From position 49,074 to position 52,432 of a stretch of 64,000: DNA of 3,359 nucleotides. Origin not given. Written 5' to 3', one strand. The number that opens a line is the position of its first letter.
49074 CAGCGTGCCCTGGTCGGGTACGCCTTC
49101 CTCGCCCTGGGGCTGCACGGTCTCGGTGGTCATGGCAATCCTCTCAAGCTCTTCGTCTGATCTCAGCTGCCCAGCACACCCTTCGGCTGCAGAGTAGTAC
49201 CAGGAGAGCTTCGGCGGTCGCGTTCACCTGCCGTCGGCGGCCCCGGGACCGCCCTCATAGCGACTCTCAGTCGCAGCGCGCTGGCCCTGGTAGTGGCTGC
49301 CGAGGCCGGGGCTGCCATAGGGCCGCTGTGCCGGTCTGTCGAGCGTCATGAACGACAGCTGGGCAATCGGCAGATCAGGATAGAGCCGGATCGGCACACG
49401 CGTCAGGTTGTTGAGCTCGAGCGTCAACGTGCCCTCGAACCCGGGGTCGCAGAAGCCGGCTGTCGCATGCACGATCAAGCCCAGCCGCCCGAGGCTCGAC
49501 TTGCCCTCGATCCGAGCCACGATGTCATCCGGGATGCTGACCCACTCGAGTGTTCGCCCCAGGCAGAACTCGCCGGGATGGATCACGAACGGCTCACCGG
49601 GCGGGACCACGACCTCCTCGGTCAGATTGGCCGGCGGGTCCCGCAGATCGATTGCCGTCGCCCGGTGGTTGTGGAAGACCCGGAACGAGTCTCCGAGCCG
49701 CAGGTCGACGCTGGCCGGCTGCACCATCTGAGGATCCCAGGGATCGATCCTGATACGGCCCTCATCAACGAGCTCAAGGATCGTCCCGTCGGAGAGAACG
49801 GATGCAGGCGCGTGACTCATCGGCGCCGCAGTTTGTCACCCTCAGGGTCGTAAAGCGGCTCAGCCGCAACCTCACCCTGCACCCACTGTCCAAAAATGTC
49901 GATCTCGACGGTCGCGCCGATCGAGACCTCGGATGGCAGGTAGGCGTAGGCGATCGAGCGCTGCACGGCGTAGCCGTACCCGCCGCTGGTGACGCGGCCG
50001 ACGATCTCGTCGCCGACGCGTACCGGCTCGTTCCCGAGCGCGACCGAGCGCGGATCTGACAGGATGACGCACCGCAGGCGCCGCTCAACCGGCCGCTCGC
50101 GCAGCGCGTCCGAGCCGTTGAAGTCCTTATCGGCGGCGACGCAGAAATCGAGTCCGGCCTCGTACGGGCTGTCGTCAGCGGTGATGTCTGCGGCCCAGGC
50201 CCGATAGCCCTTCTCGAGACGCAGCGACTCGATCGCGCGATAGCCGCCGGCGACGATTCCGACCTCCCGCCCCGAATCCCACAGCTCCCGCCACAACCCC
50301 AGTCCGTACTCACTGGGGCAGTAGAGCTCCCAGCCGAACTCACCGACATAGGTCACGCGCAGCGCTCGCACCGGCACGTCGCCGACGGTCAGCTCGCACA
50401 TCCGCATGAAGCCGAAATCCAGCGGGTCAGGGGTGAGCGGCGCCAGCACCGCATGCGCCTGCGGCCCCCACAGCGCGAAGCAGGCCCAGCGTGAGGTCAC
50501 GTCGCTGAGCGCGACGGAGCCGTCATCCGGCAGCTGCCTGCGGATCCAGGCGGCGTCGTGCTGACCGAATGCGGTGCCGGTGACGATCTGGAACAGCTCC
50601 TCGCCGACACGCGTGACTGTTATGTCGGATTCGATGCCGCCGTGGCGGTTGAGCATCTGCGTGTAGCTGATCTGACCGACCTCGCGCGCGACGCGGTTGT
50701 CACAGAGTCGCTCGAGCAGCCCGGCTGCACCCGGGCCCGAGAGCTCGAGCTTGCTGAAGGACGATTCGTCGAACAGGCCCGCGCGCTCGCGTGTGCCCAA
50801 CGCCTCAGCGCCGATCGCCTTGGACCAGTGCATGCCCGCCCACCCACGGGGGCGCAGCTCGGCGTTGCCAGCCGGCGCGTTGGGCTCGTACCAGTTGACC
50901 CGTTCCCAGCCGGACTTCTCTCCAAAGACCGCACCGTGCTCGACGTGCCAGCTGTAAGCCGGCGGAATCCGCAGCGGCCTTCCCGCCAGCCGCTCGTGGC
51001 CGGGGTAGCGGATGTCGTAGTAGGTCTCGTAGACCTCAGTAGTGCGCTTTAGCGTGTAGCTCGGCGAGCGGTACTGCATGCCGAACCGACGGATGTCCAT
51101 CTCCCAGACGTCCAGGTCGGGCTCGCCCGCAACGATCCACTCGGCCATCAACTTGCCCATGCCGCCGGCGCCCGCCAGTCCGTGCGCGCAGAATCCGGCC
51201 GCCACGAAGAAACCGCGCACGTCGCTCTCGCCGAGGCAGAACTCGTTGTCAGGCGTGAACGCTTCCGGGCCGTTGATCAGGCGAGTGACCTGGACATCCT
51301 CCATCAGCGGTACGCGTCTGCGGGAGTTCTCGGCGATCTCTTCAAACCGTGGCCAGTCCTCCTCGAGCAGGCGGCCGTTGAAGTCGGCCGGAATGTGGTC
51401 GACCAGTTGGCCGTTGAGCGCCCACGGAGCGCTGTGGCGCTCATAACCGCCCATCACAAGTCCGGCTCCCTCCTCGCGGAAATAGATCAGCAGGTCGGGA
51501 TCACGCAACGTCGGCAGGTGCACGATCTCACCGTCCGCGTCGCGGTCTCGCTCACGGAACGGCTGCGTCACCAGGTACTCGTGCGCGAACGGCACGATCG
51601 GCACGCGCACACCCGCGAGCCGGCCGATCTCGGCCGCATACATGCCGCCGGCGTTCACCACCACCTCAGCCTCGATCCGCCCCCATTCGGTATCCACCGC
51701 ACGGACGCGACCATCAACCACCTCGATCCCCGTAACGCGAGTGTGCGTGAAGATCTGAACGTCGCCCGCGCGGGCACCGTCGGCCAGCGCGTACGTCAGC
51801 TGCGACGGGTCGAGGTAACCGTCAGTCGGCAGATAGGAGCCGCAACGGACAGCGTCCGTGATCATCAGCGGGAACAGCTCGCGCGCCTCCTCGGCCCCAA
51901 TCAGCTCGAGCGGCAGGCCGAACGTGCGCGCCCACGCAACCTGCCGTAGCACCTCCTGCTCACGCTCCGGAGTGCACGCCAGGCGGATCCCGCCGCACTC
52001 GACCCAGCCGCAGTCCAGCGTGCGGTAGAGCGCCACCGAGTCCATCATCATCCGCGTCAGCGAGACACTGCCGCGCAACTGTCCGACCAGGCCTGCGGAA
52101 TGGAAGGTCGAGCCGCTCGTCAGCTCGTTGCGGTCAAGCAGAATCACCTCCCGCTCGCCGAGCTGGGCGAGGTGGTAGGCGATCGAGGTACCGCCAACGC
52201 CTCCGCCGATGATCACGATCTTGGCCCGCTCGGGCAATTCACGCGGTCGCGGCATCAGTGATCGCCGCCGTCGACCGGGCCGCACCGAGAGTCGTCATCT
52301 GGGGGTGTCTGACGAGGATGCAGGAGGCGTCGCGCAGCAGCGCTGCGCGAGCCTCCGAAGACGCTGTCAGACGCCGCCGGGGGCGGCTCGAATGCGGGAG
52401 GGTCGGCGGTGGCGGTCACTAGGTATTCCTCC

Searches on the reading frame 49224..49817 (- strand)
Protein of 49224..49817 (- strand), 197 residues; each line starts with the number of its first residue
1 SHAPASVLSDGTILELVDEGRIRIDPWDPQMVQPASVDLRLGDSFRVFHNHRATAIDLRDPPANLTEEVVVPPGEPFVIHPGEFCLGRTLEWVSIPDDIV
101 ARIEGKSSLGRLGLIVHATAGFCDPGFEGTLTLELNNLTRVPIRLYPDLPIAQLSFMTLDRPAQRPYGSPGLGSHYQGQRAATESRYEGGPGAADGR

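Call 94: search_protein_families(library=pfam, proteins=[window:49224-49817:-], max_evalue=0.0001)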
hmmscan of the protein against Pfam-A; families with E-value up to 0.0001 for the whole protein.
window:49224-49817:- (197 aa): 4 families
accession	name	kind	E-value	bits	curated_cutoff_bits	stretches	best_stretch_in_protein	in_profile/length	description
PF22769.1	DCD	-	5.5e-53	179.6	27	1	7-158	1-152/153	dCTP deaminase-like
PF06559.16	DCD_N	-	1.9e-09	38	21.4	1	6-156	3-160/164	2'-deoxycytidine 5'-triphosphate deaminase (DCD) N-terminal domain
PF22569.1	DCD_C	-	5.2e-08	32.9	22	1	64-180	65-185/192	2'-deoxycytidine 5'-triphosphate deaminase (DCD), C-terminal domain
PF00692.24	dUTPase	-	9.1e-06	25.9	22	1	77-161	24-106/129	dUTPase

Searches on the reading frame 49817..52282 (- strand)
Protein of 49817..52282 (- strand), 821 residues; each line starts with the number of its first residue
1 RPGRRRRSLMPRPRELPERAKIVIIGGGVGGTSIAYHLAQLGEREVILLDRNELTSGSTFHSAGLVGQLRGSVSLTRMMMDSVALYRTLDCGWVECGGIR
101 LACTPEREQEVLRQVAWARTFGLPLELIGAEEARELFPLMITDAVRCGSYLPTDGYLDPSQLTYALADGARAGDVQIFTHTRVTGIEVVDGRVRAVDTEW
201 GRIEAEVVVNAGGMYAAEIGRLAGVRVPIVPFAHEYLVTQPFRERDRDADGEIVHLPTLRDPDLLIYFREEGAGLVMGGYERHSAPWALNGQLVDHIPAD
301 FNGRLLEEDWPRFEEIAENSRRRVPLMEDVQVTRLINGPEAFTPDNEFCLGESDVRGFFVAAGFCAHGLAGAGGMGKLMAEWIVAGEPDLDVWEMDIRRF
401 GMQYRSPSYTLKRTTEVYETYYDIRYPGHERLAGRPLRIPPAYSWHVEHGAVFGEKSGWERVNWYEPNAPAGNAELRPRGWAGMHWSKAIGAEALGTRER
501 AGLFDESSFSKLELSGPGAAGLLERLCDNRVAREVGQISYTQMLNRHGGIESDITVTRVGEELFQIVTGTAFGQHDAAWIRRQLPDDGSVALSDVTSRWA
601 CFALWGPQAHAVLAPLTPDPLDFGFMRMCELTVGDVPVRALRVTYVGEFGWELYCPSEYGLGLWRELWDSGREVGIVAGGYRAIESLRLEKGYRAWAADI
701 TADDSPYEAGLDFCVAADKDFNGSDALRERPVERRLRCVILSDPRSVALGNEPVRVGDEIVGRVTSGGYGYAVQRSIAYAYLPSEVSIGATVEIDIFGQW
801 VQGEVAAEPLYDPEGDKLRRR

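Call 94: search_protein_families(library=pfam, proteins=[window:49817-52282:-], max_evalue=0.0001)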
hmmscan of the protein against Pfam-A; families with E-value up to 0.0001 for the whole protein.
window:49817-52282:- (821 aa): 6 families
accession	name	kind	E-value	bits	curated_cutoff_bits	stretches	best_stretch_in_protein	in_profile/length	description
PF01571.26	GCV_T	-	1.2e-75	254.6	25.6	1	443-713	2-254/255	Aminomethyltransferase folate-binding domain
PF01266.30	DAO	-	1.4e-64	219.3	27.9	1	21-382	1-353/353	FAD dependent oxidoreductase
PF08669.17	GCV_T_C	-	6.8e-20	71.2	25.9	1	734-812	1-80/80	Glycine cleavage T-protein C-terminal barrel domain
PF16350.10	FAO_M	-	3.4e-18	66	27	1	386-438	2-54/56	FAD dependent oxidoreductase central domain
PF07992.20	Pyr_redox_2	-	1.2e-05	25.4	26.1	0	21-62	2-43/291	Pyridine nucleotide-disulphide oxidoreductase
PF00890.30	FAD_binding_2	-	1.8e-05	24.6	20.4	0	22-67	2-46/414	FAD binding domain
